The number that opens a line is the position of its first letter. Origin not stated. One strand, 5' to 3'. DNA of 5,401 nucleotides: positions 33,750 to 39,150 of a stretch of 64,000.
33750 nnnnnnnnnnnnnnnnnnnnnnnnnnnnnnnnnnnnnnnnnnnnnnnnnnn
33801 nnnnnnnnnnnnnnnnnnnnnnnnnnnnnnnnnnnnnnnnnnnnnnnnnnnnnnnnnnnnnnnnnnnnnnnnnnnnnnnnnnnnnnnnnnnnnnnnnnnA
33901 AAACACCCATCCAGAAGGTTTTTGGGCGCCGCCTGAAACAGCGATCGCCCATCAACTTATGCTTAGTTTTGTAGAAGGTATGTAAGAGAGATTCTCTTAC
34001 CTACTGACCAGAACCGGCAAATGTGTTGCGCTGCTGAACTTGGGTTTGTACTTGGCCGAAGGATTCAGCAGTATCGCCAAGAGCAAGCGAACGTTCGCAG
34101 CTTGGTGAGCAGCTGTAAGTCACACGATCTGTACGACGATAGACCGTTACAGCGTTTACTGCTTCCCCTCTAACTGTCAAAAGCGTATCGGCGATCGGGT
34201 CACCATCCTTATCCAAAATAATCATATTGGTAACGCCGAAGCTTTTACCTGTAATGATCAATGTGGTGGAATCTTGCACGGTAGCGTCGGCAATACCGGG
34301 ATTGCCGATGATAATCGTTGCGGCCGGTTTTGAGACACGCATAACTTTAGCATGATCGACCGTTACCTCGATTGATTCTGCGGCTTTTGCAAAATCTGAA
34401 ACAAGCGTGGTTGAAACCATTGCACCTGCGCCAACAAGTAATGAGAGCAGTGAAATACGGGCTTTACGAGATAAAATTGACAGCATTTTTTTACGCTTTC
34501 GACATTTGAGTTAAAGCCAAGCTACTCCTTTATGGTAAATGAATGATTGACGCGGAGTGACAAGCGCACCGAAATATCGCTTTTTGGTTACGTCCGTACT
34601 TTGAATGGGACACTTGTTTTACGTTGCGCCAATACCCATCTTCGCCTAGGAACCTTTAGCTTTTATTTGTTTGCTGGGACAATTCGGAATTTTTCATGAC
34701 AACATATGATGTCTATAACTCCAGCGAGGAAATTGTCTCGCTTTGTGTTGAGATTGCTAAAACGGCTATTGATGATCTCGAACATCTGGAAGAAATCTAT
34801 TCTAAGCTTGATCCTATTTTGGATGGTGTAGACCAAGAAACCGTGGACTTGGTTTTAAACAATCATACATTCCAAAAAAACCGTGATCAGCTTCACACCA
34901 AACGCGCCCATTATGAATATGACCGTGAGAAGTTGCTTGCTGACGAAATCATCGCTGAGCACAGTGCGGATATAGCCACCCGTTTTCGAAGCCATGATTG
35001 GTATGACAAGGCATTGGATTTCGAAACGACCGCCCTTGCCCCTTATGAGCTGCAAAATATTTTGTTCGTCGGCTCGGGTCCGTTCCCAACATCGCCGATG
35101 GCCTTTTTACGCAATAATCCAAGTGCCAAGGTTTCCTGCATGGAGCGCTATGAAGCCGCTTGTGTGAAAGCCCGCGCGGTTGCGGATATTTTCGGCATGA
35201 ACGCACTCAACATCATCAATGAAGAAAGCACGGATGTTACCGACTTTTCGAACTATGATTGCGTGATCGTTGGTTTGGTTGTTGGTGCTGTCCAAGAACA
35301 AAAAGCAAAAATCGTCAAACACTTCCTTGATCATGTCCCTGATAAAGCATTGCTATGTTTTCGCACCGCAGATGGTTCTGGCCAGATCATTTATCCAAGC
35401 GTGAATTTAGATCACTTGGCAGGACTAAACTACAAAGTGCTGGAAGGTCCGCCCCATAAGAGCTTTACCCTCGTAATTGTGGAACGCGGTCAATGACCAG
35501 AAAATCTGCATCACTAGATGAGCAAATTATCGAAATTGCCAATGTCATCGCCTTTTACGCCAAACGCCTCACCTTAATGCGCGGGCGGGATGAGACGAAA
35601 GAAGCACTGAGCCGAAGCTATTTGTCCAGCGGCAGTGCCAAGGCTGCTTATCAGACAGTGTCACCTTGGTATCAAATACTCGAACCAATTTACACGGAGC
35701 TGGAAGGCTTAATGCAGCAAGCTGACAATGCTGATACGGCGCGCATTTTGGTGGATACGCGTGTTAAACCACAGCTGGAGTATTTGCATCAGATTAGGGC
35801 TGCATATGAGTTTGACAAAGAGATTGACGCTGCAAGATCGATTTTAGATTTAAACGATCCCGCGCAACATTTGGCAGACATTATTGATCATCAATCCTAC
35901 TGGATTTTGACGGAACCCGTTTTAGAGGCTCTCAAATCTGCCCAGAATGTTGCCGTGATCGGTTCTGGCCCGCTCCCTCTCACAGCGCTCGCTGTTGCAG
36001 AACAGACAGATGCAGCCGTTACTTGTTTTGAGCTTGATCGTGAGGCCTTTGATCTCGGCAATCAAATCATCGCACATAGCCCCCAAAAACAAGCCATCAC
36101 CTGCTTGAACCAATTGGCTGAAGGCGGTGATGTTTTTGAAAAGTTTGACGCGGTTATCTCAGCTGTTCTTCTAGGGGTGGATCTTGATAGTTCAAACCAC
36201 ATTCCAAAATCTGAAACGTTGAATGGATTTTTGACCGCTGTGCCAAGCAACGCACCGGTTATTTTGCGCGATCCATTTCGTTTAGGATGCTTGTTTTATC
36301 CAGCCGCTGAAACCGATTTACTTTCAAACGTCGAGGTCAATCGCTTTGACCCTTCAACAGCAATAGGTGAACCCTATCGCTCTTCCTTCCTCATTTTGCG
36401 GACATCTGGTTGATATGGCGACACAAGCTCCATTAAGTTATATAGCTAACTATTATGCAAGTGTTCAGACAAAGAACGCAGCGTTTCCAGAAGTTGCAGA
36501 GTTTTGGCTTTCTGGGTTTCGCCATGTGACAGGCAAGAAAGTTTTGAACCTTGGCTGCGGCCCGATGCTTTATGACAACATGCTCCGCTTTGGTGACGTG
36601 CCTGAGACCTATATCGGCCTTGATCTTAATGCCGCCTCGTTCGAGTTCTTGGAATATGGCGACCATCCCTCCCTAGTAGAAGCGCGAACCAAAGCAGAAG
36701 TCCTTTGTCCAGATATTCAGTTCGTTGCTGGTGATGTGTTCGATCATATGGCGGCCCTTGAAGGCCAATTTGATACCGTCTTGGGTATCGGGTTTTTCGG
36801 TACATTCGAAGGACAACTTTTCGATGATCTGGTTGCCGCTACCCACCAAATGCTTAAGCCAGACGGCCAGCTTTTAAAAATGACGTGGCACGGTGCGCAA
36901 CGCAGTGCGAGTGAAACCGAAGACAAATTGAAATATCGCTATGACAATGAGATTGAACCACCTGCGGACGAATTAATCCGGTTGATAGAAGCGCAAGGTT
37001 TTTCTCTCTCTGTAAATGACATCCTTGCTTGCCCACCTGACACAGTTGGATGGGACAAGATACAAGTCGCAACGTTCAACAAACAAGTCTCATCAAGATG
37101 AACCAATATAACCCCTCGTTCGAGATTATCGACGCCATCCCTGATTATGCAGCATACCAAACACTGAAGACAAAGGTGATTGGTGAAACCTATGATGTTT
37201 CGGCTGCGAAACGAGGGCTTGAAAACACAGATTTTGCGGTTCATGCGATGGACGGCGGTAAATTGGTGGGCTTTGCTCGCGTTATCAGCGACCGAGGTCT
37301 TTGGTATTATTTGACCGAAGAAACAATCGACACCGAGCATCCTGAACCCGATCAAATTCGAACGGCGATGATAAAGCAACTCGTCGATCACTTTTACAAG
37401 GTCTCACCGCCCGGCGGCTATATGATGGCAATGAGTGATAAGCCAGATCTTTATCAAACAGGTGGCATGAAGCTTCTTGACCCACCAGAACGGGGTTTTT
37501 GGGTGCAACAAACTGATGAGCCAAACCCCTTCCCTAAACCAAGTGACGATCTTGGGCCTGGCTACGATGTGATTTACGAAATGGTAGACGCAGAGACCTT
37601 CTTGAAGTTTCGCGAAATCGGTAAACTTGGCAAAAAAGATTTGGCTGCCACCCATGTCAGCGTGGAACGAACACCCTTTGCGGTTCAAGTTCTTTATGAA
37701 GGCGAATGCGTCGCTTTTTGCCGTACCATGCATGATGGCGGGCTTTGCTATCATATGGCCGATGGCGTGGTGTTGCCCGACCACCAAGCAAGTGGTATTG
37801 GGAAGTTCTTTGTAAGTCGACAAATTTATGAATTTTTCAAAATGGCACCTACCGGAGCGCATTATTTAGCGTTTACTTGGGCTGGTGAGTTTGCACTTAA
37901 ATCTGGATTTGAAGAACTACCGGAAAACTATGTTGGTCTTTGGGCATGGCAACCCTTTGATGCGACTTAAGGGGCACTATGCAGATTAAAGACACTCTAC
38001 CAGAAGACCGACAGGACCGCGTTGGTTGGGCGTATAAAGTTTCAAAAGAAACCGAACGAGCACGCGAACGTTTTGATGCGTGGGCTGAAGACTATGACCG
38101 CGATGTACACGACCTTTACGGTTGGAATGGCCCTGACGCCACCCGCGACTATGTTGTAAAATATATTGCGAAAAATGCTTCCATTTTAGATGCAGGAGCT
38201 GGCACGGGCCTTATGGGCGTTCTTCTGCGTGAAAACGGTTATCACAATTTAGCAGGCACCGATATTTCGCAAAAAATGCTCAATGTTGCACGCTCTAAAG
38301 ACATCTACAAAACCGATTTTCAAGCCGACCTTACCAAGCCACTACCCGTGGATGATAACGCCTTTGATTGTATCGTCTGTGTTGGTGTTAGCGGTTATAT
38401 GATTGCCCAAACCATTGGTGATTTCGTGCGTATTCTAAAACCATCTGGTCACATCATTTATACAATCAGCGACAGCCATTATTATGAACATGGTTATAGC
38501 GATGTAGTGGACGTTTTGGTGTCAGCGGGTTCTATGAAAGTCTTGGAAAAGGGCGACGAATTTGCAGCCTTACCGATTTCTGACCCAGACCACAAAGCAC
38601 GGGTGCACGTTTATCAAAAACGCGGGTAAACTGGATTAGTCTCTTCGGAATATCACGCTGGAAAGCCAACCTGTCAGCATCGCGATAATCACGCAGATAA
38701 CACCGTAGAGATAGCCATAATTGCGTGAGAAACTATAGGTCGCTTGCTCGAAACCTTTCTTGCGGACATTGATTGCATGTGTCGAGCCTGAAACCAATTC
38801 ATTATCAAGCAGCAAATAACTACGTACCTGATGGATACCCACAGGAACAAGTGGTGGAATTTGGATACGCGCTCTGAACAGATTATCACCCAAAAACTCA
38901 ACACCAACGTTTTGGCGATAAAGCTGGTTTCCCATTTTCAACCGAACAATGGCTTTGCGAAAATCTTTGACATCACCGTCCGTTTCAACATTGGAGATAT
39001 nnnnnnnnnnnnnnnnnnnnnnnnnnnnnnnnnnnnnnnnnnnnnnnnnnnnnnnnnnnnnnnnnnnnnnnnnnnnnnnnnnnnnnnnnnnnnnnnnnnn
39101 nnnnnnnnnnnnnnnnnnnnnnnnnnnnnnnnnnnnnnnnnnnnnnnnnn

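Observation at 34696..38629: Five-gene operon: two tandem nicotianamine-synthase-like enzymes, two methyltransferases and a tandem GNAT, with no CntM or transporter; candidate undescribed small-molecule pathway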

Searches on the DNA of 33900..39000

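Call 35: search_rna_families(source=window, start=33900, end=39000, threshold=evalue, max_evalue=1)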
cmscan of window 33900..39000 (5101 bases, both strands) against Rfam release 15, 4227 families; matches with E-value up to 1: 2.
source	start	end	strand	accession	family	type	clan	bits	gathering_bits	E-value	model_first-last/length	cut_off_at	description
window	34742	34813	+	RF02337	GlsR8_miR10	Gene; snRNA; snoRNA; CD-box;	-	24.4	100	0.048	1-70/70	no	Giardia snoRNA GlsR8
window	35247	35337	+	RF00114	S15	Cis-reg; leader;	CL00121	18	39.5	0.85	1-117/117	no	Ribosomal S15 leader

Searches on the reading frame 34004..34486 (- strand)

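Call 5: search_protein_families(library=pfam, proteins=[window:34004-34486:-], max_evalue=0.001)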
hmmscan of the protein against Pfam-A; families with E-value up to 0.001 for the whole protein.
window:34004-34486:- (161 aa): 1 family
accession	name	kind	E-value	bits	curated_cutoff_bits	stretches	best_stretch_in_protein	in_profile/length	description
PF13629.12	T2SS-T3SS_pil_N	-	3.3e-22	78.4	23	1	36-105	2-71/72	Pilus formation protein N terminal region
